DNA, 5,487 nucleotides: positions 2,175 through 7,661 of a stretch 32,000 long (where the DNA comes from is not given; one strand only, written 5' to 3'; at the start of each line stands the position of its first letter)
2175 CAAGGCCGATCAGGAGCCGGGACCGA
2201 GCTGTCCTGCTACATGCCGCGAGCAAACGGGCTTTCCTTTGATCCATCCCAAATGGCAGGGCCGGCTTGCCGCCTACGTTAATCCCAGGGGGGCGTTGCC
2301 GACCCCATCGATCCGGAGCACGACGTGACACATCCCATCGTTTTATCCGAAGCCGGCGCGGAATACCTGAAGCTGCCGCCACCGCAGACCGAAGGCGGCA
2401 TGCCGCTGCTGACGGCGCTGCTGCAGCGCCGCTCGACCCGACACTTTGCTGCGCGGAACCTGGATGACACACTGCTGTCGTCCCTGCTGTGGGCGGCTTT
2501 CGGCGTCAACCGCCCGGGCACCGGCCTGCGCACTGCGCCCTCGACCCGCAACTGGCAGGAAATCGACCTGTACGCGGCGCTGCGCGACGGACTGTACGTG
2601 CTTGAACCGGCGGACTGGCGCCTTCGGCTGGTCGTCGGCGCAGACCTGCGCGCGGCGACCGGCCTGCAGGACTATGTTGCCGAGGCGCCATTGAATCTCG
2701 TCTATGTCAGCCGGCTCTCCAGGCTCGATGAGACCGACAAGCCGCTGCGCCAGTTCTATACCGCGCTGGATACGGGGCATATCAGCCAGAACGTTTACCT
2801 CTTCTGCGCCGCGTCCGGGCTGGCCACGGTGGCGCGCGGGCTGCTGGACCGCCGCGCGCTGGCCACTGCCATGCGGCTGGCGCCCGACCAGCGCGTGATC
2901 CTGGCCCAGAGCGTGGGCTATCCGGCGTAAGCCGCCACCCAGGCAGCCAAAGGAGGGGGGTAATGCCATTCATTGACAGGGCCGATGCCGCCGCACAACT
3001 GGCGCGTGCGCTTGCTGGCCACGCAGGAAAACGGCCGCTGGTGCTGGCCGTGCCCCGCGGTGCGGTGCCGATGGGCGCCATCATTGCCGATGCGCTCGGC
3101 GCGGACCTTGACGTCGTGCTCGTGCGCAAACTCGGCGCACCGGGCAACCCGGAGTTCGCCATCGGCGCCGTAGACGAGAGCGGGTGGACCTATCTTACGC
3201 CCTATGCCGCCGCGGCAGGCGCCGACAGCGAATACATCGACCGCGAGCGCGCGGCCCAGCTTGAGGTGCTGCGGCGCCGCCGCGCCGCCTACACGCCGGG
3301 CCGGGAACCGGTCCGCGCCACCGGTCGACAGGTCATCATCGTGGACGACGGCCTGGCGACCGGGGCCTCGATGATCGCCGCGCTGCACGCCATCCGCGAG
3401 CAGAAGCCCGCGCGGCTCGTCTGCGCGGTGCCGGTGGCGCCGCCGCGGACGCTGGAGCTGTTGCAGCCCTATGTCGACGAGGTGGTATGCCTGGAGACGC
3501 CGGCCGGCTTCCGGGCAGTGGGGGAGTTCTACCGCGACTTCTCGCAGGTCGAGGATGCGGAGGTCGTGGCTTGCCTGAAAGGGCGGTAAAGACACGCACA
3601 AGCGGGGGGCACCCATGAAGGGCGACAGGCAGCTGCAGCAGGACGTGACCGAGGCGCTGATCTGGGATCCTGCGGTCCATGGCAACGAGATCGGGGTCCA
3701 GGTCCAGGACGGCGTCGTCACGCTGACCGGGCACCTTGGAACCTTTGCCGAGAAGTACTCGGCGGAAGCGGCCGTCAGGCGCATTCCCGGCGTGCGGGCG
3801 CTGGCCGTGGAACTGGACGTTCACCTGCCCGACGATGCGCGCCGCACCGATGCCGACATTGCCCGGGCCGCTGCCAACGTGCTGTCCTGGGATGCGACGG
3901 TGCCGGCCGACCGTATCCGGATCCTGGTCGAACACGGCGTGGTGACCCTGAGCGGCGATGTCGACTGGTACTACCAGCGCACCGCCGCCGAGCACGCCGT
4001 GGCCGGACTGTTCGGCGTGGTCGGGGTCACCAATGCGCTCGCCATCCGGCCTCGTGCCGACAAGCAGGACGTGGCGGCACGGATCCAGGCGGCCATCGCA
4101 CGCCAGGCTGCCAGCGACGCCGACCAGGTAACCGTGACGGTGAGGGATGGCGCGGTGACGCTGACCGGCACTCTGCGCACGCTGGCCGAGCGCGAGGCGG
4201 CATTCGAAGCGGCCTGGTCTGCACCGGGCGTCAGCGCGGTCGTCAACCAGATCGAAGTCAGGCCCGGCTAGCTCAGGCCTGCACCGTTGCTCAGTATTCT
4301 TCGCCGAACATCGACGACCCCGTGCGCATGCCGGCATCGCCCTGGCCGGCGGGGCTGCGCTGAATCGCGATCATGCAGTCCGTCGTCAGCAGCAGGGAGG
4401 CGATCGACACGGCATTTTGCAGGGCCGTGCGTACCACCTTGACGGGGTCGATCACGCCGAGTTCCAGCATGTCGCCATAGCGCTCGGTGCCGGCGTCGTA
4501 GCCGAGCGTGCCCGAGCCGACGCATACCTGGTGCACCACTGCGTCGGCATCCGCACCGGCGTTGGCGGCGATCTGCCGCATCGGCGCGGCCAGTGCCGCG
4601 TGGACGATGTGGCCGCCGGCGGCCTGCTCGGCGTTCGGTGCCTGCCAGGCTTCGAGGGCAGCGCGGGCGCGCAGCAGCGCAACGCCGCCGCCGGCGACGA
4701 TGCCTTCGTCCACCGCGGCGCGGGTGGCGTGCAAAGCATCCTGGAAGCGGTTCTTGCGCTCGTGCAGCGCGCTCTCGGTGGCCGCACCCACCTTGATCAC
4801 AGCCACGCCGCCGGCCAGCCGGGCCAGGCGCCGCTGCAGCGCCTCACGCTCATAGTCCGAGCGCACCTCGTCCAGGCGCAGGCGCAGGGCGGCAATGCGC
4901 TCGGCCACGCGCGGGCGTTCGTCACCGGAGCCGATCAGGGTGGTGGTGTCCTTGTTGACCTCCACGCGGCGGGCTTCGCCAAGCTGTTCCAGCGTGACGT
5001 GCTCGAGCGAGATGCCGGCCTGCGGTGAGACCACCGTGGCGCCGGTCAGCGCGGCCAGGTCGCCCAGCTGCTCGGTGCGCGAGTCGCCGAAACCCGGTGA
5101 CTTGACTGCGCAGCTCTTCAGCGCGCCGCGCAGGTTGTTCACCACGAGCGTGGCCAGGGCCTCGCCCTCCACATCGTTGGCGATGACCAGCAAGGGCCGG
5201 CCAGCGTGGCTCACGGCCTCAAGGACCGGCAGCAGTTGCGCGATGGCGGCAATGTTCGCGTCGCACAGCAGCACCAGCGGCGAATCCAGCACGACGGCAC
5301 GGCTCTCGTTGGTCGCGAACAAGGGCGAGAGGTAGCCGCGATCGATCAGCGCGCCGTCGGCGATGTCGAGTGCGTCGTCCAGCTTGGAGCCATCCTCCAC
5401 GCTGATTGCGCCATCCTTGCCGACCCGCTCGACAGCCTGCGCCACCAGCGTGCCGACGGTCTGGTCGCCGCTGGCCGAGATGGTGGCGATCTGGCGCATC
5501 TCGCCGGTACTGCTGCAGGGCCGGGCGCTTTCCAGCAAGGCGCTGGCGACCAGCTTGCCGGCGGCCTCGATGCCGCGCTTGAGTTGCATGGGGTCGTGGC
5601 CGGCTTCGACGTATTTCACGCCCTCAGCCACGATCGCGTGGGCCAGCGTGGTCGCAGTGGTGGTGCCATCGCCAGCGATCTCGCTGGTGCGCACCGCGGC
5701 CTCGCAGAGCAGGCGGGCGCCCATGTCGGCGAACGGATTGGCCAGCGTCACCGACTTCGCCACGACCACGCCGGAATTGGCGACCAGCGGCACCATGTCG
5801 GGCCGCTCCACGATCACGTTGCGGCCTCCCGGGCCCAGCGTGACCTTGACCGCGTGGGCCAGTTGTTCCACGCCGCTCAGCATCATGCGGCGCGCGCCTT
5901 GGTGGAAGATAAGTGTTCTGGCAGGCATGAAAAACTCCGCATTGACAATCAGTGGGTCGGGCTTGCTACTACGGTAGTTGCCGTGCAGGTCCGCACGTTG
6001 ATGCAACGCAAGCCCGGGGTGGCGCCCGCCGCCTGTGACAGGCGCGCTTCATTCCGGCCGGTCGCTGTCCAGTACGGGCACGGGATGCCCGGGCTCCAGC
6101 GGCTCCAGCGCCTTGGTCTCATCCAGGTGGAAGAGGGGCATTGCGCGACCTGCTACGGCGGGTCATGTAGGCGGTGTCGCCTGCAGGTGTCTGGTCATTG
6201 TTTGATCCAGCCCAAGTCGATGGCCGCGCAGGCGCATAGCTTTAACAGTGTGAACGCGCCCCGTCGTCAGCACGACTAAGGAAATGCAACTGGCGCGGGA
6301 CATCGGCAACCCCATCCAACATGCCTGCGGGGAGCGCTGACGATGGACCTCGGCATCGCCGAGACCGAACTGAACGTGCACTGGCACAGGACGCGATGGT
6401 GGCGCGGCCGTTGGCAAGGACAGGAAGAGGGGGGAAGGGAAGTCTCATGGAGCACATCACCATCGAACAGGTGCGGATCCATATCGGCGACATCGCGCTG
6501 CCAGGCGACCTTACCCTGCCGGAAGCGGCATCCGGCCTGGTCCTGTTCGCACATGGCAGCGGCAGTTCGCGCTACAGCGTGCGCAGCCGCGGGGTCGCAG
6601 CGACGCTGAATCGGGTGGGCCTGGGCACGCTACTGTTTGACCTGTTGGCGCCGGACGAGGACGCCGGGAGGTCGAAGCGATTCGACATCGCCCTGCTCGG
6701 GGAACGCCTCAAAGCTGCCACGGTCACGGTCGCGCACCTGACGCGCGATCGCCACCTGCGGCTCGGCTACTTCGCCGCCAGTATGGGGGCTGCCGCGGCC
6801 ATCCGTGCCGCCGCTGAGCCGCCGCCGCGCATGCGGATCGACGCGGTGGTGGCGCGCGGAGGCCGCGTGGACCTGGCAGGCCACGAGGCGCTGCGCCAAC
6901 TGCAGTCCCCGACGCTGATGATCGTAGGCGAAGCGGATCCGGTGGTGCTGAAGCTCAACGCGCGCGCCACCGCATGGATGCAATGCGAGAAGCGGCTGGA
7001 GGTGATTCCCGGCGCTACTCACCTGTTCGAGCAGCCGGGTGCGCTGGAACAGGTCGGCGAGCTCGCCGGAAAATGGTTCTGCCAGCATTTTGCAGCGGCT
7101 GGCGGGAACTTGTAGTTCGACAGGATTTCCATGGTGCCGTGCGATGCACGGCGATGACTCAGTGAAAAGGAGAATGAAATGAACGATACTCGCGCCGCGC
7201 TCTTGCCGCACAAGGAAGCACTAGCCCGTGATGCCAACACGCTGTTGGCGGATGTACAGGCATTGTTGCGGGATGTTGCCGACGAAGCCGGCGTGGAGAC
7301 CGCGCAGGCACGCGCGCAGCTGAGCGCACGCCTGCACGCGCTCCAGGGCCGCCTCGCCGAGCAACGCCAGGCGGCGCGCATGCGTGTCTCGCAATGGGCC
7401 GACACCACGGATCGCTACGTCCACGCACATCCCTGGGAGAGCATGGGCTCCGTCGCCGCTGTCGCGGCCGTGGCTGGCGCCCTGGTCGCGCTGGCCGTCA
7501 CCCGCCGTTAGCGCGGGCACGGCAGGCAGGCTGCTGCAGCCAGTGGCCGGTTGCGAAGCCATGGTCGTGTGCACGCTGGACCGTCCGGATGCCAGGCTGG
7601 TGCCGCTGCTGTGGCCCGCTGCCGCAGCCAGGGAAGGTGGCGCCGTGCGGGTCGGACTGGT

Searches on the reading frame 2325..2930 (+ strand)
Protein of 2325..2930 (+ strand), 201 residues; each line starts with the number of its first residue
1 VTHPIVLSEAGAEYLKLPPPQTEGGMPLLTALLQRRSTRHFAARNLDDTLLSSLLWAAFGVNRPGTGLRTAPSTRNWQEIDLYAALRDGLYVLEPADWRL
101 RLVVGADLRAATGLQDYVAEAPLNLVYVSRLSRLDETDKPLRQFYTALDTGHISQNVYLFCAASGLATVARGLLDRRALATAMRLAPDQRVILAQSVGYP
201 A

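Call 10: search_protein_families(library=pfam, proteins=[window:2325-2930:+], max_evalue=0.001)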
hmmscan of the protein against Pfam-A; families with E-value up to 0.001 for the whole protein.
window:2325-2930:+ (201 aa): 1 family
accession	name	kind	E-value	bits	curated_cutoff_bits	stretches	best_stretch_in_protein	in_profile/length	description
PF00881.29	Nitroreductase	-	1.5e-20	74.5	23.5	1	33-199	2-167/167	Nitroreductase family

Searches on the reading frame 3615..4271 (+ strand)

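Call 10: search_protein_families(library=pfam, proteins=[window:3615-4271:+], max_evalue=0.001)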
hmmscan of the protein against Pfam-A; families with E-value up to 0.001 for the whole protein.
window:3615-4271:+ (218 aa): 1 family
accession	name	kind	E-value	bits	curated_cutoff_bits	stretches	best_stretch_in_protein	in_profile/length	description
PF04972.22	BON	-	2.4e-46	156.3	27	3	150-217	2-69/69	BON domain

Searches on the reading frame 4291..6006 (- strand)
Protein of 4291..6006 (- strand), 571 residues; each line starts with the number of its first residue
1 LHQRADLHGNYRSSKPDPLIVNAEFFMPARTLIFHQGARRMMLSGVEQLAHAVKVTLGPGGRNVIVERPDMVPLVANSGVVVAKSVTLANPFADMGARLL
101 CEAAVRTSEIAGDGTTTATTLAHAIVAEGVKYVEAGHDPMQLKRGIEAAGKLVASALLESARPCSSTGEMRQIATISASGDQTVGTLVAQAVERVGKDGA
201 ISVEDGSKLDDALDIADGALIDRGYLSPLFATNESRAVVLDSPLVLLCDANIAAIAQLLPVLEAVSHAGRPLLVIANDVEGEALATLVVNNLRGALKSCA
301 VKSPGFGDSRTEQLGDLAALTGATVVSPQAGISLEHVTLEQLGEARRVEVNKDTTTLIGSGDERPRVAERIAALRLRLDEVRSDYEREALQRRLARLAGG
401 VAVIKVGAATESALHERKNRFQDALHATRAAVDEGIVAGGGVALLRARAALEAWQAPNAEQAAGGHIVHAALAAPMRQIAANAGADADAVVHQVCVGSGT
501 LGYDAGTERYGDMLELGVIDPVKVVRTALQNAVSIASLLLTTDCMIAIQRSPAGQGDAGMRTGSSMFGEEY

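Call 10: search_protein_families(library=pfam, proteins=[window:4291-6006:-], max_evalue=0.001)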
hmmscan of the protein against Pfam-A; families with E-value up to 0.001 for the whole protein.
window:4291-6006:- (571 aa): 1 family
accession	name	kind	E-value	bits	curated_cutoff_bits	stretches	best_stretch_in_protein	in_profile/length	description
PF00118.29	Cpn60_TCP1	-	7.3e-65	220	34.3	1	49-547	1-487/490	TCP-1/cpn60 chaperonin family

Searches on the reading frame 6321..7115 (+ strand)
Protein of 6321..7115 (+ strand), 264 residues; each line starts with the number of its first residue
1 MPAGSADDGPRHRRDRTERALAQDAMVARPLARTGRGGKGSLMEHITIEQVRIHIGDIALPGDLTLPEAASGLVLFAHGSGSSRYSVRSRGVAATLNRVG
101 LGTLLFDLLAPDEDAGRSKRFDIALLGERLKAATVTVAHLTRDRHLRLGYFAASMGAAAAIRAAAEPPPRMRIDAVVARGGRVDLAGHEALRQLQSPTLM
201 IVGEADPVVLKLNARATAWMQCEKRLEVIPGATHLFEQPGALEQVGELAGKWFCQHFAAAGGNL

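Call 10: search_protein_families(library=pfam, proteins=[window:6321-7115:+], max_evalue=0.001)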
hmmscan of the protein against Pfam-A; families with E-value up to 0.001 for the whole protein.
window:6321-7115:+ (264 aa): 3 families
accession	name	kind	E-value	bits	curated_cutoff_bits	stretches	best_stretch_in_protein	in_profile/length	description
PF12146.15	Hydrolase_4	-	8.3e-08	32.3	27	0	70-177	3-105/239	Serine aminopeptidase, S33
PF00561.26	Abhydrolase_1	-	3.6e-05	24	25.8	0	188-235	192-239/245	alpha/beta hydrolase fold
PF20408.4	Abhydrolase_11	-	3.6e-05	24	27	1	73-239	4-170/193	Alpha/beta hydrolase domain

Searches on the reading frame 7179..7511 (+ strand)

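Call 10: search_protein_families(library=pfam, proteins=[window:7179-7511:+], max_evalue=0.001)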
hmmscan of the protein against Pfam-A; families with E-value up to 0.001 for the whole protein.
window:7179-7511:+ (110 aa): 2 families
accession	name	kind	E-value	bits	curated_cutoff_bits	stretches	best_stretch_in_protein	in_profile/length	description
PF19029.5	DUF883_C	-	6.8e-13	48.5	27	1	77-104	1-28/30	DUF883 C-terminal glycine zipper region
PF05957.18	DUF883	-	1.9e-11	44.2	25.4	1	13-65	1-53/53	DUF883 N-terminal domain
